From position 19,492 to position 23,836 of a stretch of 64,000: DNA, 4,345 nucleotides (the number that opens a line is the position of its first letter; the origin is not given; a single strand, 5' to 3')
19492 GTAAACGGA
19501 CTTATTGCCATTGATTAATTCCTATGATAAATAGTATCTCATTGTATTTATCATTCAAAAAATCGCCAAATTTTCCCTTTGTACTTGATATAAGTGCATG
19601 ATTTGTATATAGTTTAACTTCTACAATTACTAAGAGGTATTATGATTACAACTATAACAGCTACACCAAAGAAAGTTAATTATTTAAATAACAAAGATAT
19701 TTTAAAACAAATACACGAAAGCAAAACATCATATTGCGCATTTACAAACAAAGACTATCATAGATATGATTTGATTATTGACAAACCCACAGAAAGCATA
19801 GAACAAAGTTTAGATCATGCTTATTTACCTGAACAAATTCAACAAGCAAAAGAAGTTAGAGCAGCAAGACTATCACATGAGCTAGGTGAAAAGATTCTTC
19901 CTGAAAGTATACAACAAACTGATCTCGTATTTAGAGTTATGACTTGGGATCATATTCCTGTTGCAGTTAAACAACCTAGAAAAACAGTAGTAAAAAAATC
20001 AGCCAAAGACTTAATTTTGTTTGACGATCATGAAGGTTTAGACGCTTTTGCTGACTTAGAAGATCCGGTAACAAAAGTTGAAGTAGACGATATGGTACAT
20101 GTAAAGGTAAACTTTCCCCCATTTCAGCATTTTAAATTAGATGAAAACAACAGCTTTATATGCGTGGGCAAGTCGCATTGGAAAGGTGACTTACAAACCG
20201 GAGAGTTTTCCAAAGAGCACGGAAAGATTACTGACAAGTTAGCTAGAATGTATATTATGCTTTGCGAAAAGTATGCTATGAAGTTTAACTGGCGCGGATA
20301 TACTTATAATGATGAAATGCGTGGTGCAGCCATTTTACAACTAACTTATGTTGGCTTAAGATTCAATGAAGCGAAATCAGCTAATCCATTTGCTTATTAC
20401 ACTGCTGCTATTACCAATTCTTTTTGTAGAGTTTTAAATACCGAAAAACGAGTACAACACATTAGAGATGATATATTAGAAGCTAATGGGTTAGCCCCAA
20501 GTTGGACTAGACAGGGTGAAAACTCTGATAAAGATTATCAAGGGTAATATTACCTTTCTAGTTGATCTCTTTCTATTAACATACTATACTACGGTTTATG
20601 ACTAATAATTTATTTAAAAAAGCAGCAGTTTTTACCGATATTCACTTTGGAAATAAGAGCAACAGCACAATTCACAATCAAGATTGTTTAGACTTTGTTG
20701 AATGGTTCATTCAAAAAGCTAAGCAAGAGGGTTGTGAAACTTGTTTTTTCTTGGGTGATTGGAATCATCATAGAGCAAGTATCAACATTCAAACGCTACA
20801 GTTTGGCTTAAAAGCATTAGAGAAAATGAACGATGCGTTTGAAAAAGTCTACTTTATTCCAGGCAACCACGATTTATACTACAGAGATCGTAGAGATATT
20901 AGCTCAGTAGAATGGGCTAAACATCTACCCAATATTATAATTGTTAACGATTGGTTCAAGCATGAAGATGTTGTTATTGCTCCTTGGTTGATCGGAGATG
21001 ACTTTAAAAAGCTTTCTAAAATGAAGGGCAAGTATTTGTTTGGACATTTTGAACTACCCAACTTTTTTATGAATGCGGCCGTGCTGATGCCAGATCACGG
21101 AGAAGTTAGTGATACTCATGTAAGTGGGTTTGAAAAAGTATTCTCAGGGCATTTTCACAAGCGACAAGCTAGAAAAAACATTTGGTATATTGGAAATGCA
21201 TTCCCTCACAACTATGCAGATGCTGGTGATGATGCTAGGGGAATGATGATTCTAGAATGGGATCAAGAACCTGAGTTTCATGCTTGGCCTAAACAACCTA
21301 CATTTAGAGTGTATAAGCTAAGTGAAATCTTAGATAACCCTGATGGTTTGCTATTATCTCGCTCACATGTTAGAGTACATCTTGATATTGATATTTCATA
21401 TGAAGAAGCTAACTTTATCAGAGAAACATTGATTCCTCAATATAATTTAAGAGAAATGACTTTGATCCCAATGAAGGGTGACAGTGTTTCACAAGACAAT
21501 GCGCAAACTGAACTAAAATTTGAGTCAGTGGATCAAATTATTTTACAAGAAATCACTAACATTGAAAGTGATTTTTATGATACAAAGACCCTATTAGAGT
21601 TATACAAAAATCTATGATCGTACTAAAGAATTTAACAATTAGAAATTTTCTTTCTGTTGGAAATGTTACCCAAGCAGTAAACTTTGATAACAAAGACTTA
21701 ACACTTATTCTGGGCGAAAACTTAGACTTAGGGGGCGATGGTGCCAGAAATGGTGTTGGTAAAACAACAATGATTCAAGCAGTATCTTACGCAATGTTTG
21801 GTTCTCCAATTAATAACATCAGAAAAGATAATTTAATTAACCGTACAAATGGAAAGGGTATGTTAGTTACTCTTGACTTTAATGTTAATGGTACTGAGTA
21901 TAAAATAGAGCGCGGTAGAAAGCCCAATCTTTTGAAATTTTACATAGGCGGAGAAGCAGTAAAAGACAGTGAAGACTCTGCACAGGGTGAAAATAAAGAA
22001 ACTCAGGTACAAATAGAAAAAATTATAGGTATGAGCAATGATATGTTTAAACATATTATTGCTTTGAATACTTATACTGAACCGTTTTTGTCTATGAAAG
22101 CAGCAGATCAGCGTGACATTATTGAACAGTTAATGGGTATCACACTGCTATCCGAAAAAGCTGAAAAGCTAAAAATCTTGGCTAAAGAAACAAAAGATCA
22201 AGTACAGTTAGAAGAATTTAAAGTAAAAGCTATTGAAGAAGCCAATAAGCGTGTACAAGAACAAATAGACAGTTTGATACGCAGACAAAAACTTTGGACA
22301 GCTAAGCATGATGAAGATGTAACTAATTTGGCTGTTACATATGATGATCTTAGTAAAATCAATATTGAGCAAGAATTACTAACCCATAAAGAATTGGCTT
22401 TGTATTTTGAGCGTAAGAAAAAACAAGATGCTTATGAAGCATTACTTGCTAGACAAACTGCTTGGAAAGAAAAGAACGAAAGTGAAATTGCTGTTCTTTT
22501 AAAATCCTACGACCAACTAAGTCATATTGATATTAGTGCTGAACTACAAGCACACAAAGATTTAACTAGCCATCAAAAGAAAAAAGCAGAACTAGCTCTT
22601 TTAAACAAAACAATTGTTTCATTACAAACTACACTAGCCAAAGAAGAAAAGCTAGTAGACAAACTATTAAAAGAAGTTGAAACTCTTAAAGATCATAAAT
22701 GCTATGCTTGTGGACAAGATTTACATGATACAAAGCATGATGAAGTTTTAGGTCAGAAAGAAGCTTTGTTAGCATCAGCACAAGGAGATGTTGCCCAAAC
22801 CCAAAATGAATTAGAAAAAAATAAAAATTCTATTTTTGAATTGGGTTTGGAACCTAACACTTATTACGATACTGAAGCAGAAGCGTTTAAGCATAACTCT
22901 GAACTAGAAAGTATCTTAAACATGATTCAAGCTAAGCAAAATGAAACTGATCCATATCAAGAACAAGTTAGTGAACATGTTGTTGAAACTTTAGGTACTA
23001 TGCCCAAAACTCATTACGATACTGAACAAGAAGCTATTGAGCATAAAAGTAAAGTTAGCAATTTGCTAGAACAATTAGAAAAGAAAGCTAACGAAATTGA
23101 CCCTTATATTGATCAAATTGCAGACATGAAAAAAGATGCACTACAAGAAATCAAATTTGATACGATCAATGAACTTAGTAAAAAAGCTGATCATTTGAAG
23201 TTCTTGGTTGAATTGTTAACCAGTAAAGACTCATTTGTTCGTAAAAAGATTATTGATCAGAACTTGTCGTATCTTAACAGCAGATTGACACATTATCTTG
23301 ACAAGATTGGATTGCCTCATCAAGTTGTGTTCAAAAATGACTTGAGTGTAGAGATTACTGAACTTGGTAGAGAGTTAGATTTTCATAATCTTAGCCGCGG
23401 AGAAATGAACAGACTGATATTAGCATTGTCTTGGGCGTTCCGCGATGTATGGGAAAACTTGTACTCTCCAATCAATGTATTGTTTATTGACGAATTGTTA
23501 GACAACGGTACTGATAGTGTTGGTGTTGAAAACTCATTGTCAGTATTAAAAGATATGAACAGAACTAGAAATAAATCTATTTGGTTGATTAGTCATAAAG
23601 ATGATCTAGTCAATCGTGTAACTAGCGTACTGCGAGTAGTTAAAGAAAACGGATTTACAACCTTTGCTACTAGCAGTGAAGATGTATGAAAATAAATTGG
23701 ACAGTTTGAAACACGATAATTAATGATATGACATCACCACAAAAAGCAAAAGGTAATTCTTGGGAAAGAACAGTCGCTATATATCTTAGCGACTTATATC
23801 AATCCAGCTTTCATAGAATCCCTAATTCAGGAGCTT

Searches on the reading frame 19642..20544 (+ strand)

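Call 25: search_protein_families(library=phrogs, proteins=[window:19642-20544:+], max_evalue=0.00001)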
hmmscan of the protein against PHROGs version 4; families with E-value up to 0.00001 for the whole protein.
window:19642-20544:+ (301 aa): 2 families
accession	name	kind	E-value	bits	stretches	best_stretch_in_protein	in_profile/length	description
phrog_12791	-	transcription regulation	2.7e-74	251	1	8-295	3-273/286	sigma factor for late transcription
phrog_234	-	transcription regulation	1.7e-22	81.4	1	178-294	21-138/181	late sigma transcription factor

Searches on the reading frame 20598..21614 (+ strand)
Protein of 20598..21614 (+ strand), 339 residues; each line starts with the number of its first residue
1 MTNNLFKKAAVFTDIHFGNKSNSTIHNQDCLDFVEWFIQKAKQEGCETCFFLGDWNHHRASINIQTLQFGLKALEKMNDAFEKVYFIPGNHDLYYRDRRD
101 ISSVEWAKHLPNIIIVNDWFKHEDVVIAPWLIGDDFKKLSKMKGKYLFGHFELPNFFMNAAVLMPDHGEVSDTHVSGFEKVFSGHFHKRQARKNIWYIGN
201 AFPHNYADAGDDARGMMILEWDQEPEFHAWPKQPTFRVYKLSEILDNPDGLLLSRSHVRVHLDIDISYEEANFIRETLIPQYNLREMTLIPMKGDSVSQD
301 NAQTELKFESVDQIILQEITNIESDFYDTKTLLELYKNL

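Call 25: search_protein_families(library=phrogs, proteins=[window:20598-21614:+], max_evalue=0.00001)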
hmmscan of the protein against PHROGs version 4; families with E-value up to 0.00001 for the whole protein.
window:20598-21614:+ (339 aa): 2 families
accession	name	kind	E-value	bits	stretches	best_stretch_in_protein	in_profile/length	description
phrog_100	-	DNA, RNA and nucleotide metabolism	6.9e-67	227.7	1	4-337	26-373/989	SbcD-like subunit of palindrome specific endonuclease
phrog_1649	-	other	1.8e-10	41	1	7-117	36-130/308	metallo-phosphoesterase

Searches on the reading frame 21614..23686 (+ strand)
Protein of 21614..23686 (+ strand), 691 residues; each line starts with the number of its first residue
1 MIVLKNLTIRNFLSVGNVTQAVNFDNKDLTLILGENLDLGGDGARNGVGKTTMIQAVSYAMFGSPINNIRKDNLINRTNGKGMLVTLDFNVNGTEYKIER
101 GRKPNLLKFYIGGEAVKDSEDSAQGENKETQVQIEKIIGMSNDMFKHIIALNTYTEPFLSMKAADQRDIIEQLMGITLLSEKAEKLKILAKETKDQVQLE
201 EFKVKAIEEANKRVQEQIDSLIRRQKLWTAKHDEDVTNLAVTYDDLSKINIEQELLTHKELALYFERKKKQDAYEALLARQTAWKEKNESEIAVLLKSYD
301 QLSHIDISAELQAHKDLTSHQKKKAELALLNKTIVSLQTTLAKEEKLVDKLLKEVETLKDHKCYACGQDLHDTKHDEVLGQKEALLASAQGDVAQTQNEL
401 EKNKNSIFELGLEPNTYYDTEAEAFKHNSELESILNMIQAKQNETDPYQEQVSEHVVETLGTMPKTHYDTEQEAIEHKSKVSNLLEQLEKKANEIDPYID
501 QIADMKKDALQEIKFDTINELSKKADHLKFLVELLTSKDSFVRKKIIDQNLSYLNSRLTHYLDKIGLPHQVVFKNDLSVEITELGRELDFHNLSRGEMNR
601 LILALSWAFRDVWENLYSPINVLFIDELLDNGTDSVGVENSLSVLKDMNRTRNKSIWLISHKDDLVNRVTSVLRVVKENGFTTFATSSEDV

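Call 25: search_protein_families(library=phrogs, proteins=[window:21614-23686:+], max_evalue=0.00001)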
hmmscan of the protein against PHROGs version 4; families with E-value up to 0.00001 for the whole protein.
window:21614-23686:+ (691 aa): 2 families
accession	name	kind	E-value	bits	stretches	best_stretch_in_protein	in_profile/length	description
phrog_77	-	DNA, RNA and nucleotide metabolism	7.5e-106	356.7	1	1-684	295-952/967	SbcC-like subunit of palindrome specific endonuclease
phrog_21388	-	DNA, RNA and nucleotide metabolism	6.4e-19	69.3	1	1-113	1-114/126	exonuclease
